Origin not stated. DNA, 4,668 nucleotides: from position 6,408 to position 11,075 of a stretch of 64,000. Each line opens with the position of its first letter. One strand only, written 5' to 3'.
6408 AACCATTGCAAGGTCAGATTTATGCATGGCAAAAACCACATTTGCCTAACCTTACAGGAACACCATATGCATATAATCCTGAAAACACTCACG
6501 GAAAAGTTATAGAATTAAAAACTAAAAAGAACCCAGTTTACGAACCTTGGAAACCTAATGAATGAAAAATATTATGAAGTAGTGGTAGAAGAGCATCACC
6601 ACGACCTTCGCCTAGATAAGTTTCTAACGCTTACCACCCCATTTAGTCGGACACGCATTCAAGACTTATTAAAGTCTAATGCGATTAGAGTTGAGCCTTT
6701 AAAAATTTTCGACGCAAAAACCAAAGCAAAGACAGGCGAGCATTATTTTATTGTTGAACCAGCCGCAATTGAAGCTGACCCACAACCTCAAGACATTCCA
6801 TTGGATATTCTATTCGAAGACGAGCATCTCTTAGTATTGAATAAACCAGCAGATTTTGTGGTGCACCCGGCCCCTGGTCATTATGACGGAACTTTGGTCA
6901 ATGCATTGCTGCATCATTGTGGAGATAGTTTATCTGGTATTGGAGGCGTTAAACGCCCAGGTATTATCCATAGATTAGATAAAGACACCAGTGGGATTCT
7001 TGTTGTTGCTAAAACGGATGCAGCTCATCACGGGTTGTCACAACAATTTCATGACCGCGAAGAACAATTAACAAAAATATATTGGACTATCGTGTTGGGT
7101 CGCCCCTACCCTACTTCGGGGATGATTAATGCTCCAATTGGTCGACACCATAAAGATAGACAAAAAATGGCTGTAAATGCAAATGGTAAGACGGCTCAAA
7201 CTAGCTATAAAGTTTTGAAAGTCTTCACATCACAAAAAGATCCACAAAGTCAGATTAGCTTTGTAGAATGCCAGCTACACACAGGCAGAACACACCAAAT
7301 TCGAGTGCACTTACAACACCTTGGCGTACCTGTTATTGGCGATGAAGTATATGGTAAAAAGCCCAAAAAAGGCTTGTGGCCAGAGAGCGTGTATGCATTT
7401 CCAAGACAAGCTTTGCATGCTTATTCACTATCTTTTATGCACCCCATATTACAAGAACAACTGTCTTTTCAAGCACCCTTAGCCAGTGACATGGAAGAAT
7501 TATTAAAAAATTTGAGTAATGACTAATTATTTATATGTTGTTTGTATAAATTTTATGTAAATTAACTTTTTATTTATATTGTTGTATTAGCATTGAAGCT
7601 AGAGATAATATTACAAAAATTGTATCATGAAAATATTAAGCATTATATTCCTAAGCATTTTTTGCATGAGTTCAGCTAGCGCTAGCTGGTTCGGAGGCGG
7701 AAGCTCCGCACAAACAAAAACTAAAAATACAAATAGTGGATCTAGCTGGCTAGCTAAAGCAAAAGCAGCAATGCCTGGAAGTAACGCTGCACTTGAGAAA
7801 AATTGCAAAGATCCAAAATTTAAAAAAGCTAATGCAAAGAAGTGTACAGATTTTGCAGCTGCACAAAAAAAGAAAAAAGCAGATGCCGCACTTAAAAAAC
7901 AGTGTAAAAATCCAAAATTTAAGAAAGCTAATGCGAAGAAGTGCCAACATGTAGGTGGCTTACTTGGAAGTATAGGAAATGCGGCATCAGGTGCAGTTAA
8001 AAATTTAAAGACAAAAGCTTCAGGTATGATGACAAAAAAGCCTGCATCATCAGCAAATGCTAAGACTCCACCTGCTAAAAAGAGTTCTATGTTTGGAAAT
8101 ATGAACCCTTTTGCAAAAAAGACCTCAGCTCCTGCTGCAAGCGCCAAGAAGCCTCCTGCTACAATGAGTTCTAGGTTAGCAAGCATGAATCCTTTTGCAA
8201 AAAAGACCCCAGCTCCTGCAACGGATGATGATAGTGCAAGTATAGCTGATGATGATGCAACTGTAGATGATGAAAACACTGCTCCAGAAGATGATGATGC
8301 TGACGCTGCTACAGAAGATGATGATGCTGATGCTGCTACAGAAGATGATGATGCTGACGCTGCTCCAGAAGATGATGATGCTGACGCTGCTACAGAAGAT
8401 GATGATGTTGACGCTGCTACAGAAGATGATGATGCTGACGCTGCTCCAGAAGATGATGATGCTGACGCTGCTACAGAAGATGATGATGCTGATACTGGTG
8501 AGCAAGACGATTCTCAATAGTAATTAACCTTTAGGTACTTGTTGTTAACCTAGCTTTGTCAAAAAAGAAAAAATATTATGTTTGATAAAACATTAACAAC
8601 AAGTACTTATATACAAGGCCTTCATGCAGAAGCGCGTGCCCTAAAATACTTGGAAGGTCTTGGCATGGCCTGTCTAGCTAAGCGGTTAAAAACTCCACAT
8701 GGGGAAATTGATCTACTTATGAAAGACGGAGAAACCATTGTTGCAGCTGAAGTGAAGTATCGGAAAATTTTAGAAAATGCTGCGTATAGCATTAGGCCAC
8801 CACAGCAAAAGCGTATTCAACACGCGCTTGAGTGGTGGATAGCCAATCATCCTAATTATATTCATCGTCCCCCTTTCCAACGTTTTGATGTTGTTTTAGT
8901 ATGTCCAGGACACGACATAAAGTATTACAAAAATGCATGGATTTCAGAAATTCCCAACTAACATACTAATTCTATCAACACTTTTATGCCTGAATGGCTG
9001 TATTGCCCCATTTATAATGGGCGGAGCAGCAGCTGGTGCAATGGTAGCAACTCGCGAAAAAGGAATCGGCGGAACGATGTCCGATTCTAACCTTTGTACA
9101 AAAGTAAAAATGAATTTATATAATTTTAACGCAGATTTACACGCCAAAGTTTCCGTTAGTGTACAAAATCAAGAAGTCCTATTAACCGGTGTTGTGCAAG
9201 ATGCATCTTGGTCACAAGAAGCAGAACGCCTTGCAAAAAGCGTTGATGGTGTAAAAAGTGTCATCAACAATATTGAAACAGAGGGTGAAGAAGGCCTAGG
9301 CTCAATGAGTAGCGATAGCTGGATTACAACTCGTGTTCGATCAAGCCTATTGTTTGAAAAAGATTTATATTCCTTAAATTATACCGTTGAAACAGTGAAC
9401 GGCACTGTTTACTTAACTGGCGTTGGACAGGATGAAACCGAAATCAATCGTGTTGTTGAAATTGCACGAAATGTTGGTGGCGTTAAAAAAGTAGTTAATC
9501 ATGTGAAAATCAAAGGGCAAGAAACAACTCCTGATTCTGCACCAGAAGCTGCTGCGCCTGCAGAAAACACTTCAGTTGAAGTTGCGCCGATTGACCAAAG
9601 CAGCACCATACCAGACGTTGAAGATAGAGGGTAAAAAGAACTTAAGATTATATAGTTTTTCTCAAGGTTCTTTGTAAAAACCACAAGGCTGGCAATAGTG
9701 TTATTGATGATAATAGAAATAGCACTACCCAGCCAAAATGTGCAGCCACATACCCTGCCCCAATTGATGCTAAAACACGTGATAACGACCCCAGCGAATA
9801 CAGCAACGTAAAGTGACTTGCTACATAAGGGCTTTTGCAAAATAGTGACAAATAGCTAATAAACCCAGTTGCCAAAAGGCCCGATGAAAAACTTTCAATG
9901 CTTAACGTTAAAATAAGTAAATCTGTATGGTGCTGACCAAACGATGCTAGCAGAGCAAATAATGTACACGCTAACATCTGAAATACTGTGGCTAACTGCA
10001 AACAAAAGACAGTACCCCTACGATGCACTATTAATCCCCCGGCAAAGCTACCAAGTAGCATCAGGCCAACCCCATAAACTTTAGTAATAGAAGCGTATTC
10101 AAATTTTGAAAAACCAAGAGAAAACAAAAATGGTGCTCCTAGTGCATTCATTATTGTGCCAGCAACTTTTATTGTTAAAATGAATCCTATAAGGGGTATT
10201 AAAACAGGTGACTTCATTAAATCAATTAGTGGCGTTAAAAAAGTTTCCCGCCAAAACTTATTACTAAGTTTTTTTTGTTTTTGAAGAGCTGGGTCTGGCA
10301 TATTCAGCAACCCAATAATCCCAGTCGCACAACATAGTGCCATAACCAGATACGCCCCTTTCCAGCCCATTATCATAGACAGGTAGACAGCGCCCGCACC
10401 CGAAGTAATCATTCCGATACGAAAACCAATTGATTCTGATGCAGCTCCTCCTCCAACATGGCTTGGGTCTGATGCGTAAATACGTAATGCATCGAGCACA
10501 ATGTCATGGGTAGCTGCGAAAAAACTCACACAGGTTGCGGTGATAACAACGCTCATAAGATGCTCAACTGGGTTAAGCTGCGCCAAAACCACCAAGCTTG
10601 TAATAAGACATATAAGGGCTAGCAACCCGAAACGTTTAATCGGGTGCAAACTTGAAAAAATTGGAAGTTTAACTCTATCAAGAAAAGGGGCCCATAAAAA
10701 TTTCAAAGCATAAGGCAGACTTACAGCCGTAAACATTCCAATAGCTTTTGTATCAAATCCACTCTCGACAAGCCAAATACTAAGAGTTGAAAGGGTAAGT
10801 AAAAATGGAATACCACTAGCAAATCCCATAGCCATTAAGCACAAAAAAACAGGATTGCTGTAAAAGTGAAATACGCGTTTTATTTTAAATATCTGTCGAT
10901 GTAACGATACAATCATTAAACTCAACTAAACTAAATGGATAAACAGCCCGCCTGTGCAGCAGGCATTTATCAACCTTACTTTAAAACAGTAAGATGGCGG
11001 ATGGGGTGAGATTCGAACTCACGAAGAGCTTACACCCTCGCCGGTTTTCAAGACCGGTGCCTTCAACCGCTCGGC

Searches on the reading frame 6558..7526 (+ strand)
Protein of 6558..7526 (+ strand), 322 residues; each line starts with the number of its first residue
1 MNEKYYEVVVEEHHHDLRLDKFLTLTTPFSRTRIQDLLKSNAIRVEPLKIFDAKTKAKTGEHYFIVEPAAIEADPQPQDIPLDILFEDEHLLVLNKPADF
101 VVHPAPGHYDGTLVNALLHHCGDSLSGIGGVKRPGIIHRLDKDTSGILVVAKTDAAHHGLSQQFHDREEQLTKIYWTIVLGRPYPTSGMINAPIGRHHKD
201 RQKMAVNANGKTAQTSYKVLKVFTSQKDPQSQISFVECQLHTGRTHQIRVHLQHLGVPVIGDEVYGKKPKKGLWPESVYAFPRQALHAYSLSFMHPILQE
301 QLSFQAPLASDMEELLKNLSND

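Call 7: search_protein_families(library=pfam, proteins=[window:6558-7526:+], max_evalue=0.001)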
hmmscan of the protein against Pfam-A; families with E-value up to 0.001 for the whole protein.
window:6558-7526:+ (322 aa): 1 family
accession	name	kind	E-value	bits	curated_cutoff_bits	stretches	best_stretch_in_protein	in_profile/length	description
PF00849.27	PseudoU_synth_2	-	8.2e-35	120.7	26.8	1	90-254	1-152/152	RNA pseudouridylate synthase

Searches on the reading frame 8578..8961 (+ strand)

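Call 7: search_protein_families(library=pfam, proteins=[window:8578-8961:+], max_evalue=0.001)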
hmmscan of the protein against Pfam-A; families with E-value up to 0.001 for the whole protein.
window:8578-8961:+ (127 aa): 1 family
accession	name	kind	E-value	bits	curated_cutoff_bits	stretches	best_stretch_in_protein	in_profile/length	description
PF02021.23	UPF0102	-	5.1e-17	62.5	23.6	1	17-108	1-80/80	Uncharacterised protein family UPF0102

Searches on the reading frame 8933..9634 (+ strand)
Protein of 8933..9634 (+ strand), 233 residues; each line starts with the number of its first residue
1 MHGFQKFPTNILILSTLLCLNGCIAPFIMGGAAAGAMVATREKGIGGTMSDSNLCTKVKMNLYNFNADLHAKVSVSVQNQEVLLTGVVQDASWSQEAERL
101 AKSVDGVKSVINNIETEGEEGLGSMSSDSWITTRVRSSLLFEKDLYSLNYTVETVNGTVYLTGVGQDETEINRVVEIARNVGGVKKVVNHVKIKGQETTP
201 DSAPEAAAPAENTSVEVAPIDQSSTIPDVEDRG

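Call 7: search_protein_families(library=pfam, proteins=[window:8933-9634:+], max_evalue=0.001)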
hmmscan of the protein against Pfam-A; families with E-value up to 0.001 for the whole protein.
window:8933-9634:+ (233 aa): 2 families
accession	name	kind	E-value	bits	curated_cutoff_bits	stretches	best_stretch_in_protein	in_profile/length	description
PF04972.22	BON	-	4.3e-32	110.7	27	2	127-194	1-68/69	BON domain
PF21937.1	Yop-YscD_ppl_2nd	-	0.00015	21.8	27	0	70-116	19-66/67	YscD/CdsD-like Bon-like domain 2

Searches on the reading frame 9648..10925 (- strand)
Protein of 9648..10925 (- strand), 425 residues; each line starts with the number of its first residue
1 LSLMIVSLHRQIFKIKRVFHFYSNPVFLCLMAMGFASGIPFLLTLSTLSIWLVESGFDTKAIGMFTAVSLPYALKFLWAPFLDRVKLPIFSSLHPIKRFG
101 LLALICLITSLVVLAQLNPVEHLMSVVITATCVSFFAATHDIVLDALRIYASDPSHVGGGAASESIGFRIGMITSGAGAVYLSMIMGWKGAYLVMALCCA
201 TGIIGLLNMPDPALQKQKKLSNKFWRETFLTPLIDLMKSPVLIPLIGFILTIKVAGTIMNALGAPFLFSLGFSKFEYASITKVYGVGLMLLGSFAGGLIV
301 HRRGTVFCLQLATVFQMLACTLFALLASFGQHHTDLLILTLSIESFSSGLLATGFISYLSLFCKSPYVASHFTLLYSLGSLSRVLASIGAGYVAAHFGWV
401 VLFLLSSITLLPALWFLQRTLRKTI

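Call 8: search_protein_families(library=pfam, proteins=[window:9648-10925:-], max_evalue=0.001)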
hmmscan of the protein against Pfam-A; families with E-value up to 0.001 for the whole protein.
window:9648-10925:- (425 aa): 2 families
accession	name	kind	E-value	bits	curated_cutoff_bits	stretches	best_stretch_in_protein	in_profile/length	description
PF07690.21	MFS_1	-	8.8e-15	54.9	33.4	2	98-363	63-323/347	Major Facilitator Superfamily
PF13000.13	Acatn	-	5.9e-05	22.2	23.7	1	27-85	2-62/546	Acetyl-coenzyme A transporter 1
